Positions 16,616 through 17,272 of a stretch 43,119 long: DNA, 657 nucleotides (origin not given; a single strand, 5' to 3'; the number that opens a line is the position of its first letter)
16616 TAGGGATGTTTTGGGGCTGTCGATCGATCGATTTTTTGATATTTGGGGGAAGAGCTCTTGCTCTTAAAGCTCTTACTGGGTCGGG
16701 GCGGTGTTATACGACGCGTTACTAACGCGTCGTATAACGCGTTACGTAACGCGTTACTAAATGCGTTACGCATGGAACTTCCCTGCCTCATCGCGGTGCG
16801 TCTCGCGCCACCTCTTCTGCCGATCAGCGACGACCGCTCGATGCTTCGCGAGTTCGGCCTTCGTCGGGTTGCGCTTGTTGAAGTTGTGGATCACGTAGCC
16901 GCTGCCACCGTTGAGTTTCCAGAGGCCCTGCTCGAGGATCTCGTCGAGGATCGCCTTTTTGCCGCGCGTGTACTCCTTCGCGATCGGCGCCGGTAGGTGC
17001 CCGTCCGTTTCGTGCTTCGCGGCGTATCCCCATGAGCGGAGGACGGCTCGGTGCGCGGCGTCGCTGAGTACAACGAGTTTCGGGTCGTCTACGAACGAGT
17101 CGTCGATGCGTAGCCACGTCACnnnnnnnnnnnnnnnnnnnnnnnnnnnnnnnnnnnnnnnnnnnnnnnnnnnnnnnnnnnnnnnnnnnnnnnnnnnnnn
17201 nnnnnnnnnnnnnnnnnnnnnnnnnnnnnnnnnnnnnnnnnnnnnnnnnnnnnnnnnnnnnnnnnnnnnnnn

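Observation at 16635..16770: Five phased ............-type sites with nested perfect palindromes next to a low-GC tract: candidate replication origin or master operator bank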

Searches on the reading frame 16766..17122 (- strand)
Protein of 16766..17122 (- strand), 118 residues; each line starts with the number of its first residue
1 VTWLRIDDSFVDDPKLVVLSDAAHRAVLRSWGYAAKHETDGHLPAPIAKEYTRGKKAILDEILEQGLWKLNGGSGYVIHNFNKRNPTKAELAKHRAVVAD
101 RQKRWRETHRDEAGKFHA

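Call 8: search_protein_families(library=pfam, proteins=[window:16766-17122:-], max_evalue=0.01)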
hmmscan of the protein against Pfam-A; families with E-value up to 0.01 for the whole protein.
window:16766-17122:- (118 aa): 0 families

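Call 9: search_protein_families(library=phrogs, proteins=[window:16766-17122:-], max_evalue=0.01)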
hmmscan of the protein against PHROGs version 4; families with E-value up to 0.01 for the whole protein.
window:16766-17122:- (118 aa): 6 families
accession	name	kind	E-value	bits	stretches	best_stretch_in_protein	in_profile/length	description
phrog_2447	-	DNA, RNA and nucleotide metabolism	1.6e-24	88.5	1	1-112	3-116/295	replication initiation protein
phrog_3926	-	DNA, RNA and nucleotide metabolism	7.3e-17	63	1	1-110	4-118/312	replication initiation protein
phrog_30000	-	unknown function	6.2e-14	53.3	1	1-112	1-122/334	-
phrog_1882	-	unknown function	5.4e-13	50.4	1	1-106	1-109/259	-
phrog_9474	-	DNA, RNA and nucleotide metabolism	0.00015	22.4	1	1-113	1-123/288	replication initiation protein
phrog_22834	-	unknown function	0.001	19.4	1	9-96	13-101/310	-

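Call 12: find_homologous_proteins(query=window:16766-17122:-)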
Query window:16766-17122:- (118 aa): 4 proteins with E <= 0.001 among 13 candidates.
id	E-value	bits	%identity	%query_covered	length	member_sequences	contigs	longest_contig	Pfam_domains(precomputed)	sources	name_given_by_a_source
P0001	6.1e-75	267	100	100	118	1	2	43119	-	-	-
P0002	3.0e-48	181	70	99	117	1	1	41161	-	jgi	jgi:hypothetical protein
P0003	3.7e-43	164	68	94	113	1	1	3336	-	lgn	-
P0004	5.3e-41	157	66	91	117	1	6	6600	-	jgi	jgi:hypothetical protein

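Call 13: find_encoding_contigs(protein=P0002, flank=10000, max_places=3)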
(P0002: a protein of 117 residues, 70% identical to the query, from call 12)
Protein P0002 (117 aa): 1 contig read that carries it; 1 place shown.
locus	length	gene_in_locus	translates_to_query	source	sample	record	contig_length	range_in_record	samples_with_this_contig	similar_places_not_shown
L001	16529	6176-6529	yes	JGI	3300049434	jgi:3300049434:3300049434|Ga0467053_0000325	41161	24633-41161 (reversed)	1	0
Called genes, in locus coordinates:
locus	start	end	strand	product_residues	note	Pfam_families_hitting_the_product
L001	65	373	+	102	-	-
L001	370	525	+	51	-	-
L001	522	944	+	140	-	PF13392:HNH_3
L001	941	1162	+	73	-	-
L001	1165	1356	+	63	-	-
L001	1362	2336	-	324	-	PF00589:Phage_integrase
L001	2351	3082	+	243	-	-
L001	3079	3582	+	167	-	-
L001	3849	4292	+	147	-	PF13392:HNH_3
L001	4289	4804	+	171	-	-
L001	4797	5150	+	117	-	-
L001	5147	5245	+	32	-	-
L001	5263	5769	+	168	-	PF06737:Transglycosylas (weak)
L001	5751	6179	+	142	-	PF05866:RusA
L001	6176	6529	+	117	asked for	-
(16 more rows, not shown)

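Call 14: find_encoding_contigs(protein=P0004, flank=6000, max_places=6)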
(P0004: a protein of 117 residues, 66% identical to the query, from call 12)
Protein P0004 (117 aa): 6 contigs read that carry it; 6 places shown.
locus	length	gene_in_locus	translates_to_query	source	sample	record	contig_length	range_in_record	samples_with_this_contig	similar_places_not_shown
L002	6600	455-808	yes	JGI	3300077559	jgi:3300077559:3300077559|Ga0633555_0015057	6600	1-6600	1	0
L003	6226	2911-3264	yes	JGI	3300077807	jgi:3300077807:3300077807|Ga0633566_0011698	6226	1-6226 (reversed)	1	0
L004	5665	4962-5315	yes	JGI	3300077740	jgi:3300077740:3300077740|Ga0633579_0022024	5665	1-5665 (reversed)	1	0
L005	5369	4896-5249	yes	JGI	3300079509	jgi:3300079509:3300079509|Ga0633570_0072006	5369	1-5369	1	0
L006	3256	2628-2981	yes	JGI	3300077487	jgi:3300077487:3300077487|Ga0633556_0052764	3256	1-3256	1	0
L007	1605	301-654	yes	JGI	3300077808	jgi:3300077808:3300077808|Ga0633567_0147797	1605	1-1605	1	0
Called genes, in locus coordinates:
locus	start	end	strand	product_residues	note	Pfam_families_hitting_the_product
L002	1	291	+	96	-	?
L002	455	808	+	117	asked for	-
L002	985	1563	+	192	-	-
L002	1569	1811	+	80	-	-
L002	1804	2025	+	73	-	-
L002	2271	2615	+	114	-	-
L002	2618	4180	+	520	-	PF13604:AAA_30 (weak)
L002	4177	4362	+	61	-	-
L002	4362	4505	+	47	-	-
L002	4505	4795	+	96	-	-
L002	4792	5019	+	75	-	-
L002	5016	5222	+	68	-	-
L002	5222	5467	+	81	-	-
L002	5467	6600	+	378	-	?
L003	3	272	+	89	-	?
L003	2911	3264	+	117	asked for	-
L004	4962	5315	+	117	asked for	-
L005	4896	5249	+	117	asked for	-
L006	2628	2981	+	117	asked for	-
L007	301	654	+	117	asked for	-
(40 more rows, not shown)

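Call 15: find_encoding_contigs(protein=P0003, flank=4000, max_places=3)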
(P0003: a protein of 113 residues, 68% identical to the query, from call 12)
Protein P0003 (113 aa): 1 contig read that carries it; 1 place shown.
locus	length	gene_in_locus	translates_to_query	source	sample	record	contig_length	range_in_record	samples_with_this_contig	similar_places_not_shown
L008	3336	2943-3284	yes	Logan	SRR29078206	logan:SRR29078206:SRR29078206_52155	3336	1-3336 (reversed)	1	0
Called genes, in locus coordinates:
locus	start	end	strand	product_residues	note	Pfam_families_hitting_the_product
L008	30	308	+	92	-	-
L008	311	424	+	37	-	-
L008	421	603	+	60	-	-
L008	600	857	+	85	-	-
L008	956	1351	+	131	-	-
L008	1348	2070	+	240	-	-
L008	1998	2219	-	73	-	-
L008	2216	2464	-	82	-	-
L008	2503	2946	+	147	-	PF05866:RusA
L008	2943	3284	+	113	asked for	-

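Call 21: search_dna_similar(query=window:16766-17122:-, collection=phages, mode=protein, max_evalue=0.001, max_rows=30)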
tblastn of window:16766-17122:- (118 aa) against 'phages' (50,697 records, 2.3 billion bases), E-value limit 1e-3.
Records with a match: 259; places in all: 259; records where one place covers at least 80% of the query: 232.
Best place of each record, by identity: <60% 259.
By first word of the organism name: Mycobacterium 154; Gordonia 58; Streptomyces 20; Microbacterium 12; Propionibacterium 11; Arthrobacter 3; Curtobacterium 1.
By host as written in the record: Mycobacterium smegmatis mc2 155 90; Gordonia terrae 3612 49; Mycobacterium smegmatis mc#155 18; Streptomyces sanglieri UNT16F27A 14; Mycobacterium smegmatis mc2155 13; Propionibacterium freudenreichii TL110 11; Mycobacterium tuberculosis; Mycobacterium smegmatis 9; Microbacterium foliorum NRRL B-24224 6; and 24 more.
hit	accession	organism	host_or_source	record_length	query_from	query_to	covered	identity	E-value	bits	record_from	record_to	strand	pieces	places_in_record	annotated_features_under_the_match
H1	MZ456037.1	Microbacterium phage Pickles13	Microbacterium foliorum NRRL B-24224 SEA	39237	1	106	90%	38.7%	9e-14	71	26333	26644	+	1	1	41: hypothetical protein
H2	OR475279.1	Microbacterium phage Dropshot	Microbacterium foliorum NRRL B-24224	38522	1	106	90%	37.7%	6e-13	69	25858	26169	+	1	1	42: RepA-like replication initiator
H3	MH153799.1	Microbacterium phage Appa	Microbacterium foliorum NRRL B-24224 SEA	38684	1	106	90%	37.7%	6e-13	69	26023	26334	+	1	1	42: hypothetical protein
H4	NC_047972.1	Microbacterium phage Appa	Microbacterium foliorum NRRL B-24224 SEA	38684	1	106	90%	37.7%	6e-13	69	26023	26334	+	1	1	42: replication initiation protein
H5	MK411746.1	Arthrobacter phage Sonali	Arthrobacter globiformis B-2979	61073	1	118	100%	33.9%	2e-9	59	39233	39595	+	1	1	49: hypothetical protein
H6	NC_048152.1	Arthrobacter phage Sonali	Arthrobacter globiformis B-2979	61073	1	118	100%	33.9%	2e-9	59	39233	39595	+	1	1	49: replication initiation protein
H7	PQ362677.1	Microbacterium phage MenE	Microbacterium foliorum NRRL B-24224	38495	1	106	90%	36.8%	1e-12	68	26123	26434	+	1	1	43: hypothetical protein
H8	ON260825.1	Microbacterium phage Antuna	Microbacterium foliorum NRRL B-24224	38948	1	106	90%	36.8%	1e-12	68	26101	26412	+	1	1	43: hypothetical protein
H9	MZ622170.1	Microbacterium phage Blett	Microbacterium foliorum NRRL B-24224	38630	1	106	90%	36.8%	9e-12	66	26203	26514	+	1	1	42: RepA-like replication initiator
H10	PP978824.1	Microbacterium phage Bush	Microbacterium foliorum NRRL B-24224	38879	1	106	90%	36.8%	1e-11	66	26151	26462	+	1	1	43: hypothetical protein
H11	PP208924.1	Gordonia phage LitninMcQueen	Gordonia terrae CAG3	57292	1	115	97%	33.1%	3e-10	61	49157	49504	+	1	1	93: hypothetical protein | 92: hypothetical protein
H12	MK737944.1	Microbacterium phage Warren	Microbacterium foliorum NRRL B-24224 SEA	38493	1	106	90%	35.8%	5e-11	64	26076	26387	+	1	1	42: hypothetical protein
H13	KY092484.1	Streptomyces phage Raleigh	Streptomyces griseus ATCC 10137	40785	1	107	91%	35.0%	5e-13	69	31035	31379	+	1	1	hypothetical protein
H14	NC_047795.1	Streptomyces phage Raleigh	Streptomyces griseus ATCC 10137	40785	1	107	91%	35.0%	5e-13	69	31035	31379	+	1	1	mucin-2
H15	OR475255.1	Microbacterium phage Phonegingi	Microbacterium foliorum NRRL B-24224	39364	1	106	90%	34.9%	4e-11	64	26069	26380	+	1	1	42: RepA-like replication initiator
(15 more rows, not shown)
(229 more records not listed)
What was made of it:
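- On Iteron-type theta replication origin (lambda-like layout): The array begins in the last codons of a gene homologous to initiator N-domains (calls 9, 21).
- On Actinophage RepA-like replication initiator (phrog_2447 / phrog_3926): E 1.6e-24 and 7.3e-17 over residues 1-112 (call 9). tblastn hits in 259 phage records (call 21).
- The adjacent gene is an initiator N-domain: phrog_2447 E 1.6e-24 (call 9) and 259 annotated actinophage homologues (call 21).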

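Call 23: get_annotated_region(hit=H2, flank=3500)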
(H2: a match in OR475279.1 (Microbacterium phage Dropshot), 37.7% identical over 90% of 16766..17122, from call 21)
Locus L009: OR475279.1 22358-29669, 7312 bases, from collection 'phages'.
description: Microbacterium phage Dropshot, complete genome.
organism: Microbacterium phage Dropshot (NCBI taxid 3043911)
taxonomy: Viruses; Duplodnaviria; Heunggongvirae; Uroviricota; Caudoviricetes; Appavirus
host: Microbacterium foliorum NRRL B-24224; source: soil; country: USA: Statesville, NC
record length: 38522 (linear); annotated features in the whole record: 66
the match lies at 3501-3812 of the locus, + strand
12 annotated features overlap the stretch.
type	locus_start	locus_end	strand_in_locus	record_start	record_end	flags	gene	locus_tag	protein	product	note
CDS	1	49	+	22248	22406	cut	36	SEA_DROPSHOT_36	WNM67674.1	hypothetical protein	-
CDS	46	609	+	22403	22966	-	37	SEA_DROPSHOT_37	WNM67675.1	RuvC-like resolvase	-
CDS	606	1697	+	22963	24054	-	38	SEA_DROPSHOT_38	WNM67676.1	RecE-like exonuclease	-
CDS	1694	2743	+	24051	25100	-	39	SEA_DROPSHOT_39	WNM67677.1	RecT-like DNA pairing protein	-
CDS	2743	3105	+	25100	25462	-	40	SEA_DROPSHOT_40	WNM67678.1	hypothetical protein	-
CDS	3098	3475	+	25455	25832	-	41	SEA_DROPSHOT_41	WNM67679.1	HNH endonuclease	-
CDS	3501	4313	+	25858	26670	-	42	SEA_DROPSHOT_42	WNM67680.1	RepA-like replication initiator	-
CDS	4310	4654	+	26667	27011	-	43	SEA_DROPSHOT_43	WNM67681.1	helicase loader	-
CDS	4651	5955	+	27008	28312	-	44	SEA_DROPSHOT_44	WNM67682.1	DnaB-like dsDNA helicase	-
CDS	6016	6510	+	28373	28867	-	45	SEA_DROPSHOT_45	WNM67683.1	SSB protein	-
CDS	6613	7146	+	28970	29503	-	46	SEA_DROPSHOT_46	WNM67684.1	ParB-like nuclease domain protein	-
CDS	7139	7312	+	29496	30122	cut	47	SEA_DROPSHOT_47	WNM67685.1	acetyltransferase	-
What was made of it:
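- In Microbacterium phage Dropshot the full-length homologue is followed by a helicase loader and a DnaB-like helicase (call 23).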

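Call 24: get_annotated_region(hit=H6, flank=3500)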
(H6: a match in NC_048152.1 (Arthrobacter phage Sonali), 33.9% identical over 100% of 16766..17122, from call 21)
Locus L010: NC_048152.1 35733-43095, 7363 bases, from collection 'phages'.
description: Arthrobacter phage Sonali, complete genome.
organism: Arthrobacter phage Sonali (NCBI taxid 2510495)
taxonomy: Viruses; Duplodnaviria; Heunggongvirae; Uroviricota; Caudoviricetes; Sonalivirus; Sonalivirus sonali
host: Arthrobacter globiformis B-2979; source: soil; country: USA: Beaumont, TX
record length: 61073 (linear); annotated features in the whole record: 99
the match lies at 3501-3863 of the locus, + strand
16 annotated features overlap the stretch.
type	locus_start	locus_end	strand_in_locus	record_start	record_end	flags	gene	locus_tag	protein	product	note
CDS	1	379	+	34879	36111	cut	43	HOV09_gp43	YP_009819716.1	AAA-ATPase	-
CDS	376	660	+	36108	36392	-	44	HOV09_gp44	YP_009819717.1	hypothetical protein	-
CDS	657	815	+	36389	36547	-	45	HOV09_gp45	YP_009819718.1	hypothetical protein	-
CDS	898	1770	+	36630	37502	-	46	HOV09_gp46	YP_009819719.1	exonuclease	-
CDS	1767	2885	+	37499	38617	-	47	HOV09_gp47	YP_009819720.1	RecT-like ssDNA annealing protein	-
CDS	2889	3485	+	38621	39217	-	48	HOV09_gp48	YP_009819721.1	single strand DNA binding protein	-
CDS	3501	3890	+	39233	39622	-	49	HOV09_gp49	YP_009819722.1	replication initiation protein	-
CDS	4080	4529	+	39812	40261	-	50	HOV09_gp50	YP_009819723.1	hypothetical protein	-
CDS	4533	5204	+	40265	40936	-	51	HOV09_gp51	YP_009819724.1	hypothetical protein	-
CDS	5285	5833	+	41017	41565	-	52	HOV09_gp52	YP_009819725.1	RusA-like Holliday junction resolvase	RusA-like resolvase (endonuclease)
CDS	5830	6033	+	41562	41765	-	53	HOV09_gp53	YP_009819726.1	hypothetical protein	-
CDS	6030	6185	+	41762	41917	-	54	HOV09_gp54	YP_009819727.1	hypothetical protein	-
CDS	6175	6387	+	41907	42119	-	55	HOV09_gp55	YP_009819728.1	hypothetical protein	-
CDS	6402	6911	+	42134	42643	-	56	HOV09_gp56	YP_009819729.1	hypothetical protein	-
CDS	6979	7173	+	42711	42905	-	57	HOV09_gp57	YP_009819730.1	hypothetical protein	-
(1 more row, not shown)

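Call 28: search_solved_structures(query=window:16766-17122:-, max_evalue=10, show_alignments=2)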
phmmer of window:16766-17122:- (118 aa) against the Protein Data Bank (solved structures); distinct sequences matched with E-value up to 10: 1.
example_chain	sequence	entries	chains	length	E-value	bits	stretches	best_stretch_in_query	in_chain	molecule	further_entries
5iv5_R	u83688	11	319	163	0.25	14.6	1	8-74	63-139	Tail tube protein gp19 | gp19, tail tube protein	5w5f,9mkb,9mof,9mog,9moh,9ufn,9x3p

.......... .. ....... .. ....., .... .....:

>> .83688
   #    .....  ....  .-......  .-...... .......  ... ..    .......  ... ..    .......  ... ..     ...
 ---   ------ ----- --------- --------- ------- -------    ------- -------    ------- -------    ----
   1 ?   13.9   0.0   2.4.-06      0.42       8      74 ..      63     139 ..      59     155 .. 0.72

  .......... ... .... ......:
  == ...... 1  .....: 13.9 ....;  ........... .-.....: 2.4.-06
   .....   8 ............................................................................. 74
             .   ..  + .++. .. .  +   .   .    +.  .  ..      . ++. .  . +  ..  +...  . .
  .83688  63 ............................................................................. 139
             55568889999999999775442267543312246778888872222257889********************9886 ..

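Call 53: search_protein_families(library=pfam, proteins=[window:16766-17122:-, L009:3501-4313:+], max_evalue=1)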
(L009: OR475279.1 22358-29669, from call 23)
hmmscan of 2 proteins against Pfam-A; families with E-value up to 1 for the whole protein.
window:16766-17122:- (118 aa): 0 families

L009:3501-4313:+ (270 aa): 0 families

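Call 55: find_homologous_proteins(query=A2, max_evalue=0.00001)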
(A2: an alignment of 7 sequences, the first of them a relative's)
Query A2 (7 sequences) (118 aa, profile of the alignment): 170 proteins with E <= 0.00001 among 6858 candidates; the best 120 are listed.
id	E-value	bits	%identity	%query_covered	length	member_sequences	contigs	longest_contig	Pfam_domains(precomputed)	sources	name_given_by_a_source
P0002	2.4e-55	204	70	99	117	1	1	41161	-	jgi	jgi:hypothetical protein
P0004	2.3e-54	200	66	91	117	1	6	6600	-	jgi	jgi:hypothetical protein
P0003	6.7e-52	192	68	94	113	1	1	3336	-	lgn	-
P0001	1.6e-50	188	100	100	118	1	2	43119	-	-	-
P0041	1.5e-44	169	34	91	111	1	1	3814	-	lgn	-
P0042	3.1e-40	155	33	94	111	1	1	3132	-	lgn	-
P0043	1.7e-39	152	34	100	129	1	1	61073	-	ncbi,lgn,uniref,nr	ncbi:hypothetical protein SEA_SONALI_49 [Arthrobacter phage Sonali]|uniref:Uncharacterized protein n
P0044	2.3e-38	149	39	90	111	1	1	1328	-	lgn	-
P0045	2.4e-36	142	37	91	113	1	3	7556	-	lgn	-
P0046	9.9e-35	137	34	81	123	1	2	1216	-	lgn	-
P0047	2.3e-34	136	61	88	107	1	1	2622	-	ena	-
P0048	1.2e-33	134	57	77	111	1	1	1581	-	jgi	jgi:hypothetical protein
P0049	2.8e-33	132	41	94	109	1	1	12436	-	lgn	-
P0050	5.5e-33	131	36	72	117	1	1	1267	-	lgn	-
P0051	1.1e-32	131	32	81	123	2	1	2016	-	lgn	-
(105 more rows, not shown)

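Call 63: find_related_loci(query=A2, collection=viral_contigs, flank=2500)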
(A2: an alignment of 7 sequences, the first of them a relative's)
Query A2 (118 aa) in viral_contigs; peptide patterns used: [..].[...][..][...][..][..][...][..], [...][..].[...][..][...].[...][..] (x = any residue, [..] = any of these).
211 stretches matched a pattern; 162 encode a relative of the query (tblastn E <= 1e-3); the best 80 are kept; 80 distinct loci.
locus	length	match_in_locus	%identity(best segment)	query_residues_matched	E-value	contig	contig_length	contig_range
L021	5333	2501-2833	37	1-110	2e-21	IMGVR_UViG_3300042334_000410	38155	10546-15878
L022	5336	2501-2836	37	2-112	2e-20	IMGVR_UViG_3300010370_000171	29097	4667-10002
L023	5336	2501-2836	37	2-112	2e-20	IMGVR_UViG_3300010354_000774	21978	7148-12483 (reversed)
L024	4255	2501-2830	37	1-111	2e-20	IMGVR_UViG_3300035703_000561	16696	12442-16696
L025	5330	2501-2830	37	1-111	1e-19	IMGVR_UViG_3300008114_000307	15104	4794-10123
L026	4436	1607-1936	37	1-111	1e-19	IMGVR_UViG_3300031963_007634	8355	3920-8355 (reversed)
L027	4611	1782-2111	37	1-111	1e-19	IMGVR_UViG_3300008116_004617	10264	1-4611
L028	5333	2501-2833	35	1-110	1e-19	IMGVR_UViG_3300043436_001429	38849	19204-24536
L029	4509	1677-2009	34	1-110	3e-19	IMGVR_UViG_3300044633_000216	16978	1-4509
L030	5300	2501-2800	39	1-104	3e-19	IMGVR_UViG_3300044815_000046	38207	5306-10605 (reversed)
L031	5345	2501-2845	32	1-112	1e-17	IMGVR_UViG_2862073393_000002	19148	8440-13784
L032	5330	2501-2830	34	1-116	2e-17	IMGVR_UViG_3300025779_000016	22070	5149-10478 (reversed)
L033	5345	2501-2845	34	1-112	2e-17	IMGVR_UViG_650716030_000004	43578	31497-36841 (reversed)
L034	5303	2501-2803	38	1-104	2e-17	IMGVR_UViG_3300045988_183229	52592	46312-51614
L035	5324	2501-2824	36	1-108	3e-17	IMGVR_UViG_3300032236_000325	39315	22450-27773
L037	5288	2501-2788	33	1-99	6e-17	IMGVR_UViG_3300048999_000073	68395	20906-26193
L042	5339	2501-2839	35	1-115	6e-16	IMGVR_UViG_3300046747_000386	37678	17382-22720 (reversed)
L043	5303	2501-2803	35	1-104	5e-16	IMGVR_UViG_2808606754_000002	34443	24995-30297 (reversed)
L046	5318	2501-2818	33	1-107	2e-15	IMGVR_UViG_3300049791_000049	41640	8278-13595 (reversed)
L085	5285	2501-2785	34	1-96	5e-13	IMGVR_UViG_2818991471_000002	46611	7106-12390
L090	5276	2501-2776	34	1-95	1e-12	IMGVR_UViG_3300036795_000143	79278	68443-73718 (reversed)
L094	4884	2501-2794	32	1-100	2e-12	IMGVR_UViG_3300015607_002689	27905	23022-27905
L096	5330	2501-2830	33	1-113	6e-12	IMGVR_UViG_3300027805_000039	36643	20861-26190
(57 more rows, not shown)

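Call 67: predict_structure(alignment_id=A3)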
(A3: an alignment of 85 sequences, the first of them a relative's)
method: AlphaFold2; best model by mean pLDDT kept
length: 118 residues; sequences in the alignment: 85
mean_pLDDT: 94.0   pTM: 0.80
mean pLDDT of the five models: 94.0, 93.6, 92.9, 92.7, 91.9
residues with pLDDT >= 90: 101; 70-90: 16; 50-70: 1; < 50: 0
segments of 3 or more residues with pLDDT < 50: none
pLDDT, mean of each block of 10 residues (from residue 1): 85 94 98 97 98 98 98 94 95 96 93 82
secondary structure, 60 per line:
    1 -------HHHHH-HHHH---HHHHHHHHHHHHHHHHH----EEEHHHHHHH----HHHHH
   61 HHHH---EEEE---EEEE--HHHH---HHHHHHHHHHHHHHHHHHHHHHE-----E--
elements in order: H8-12 H14-17 H21-37 E42-44 H45-51 H56-64 E68-71 E75-78 H81-84 H88-109
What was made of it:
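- On Actinophage RepA-like replication initiator (phrog_2447 / phrog_3926): Model pLDDT 94 with winged-helix topology (call 67).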
